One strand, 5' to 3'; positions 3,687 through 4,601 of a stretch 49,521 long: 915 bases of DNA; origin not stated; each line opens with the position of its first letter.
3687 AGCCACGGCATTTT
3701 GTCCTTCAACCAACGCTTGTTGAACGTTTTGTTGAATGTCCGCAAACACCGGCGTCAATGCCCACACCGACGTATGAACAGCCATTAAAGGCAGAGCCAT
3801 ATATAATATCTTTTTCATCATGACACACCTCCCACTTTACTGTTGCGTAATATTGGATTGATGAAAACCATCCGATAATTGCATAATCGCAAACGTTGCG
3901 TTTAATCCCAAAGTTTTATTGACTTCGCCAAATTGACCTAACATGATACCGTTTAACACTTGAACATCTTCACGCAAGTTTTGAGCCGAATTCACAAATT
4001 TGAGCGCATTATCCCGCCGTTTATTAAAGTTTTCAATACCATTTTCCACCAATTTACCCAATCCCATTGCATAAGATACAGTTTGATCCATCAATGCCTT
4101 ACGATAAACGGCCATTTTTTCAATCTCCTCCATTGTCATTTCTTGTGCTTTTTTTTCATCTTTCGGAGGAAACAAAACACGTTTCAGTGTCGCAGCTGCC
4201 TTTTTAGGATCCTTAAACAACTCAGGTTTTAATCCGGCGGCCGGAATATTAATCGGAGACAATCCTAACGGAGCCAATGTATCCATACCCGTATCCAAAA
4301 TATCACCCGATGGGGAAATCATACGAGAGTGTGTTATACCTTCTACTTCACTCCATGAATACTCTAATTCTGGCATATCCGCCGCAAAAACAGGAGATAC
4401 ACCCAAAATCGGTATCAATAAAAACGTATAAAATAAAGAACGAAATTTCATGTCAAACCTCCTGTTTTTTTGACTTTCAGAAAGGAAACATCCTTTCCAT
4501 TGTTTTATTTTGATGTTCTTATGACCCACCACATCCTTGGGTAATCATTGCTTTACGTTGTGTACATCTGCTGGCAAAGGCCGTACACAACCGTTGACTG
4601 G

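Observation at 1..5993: Operon of six signal-peptide proteins led by a secreted GH24 muramidase: candidate uncharacterised envelope/surface system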

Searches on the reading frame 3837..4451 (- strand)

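Call 5: search_protein_families(library=pfam, proteins=[window:3837-4451:-], max_evalue=1)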
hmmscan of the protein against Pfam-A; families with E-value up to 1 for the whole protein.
window:3837-4451:- (204 aa): 1 family
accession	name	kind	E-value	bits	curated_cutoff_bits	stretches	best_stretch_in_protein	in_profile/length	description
PF21780.2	DUF6875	-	0.057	13.9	24.5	1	142-186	84-129/178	Domain of unknown function (DUF6875)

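Call 6: search_protein_families(library=ncbifam, proteins=[window:3837-4451:-], max_evalue=1)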
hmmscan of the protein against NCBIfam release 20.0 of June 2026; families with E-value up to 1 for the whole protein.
window:3837-4451:- (204 aa): 1 family
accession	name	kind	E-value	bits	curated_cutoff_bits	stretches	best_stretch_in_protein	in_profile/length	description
NF005552.0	PRK07213.1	equivalog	0.037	12.9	294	1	128-200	101-179/382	chlorohydrolase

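Call 84: search_protein_families(library=phrogs, proteins=[window:3837-4451:-], max_evalue=0.01)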
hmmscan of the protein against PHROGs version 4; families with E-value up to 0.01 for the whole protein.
window:3837-4451:- (204 aa): 0 families
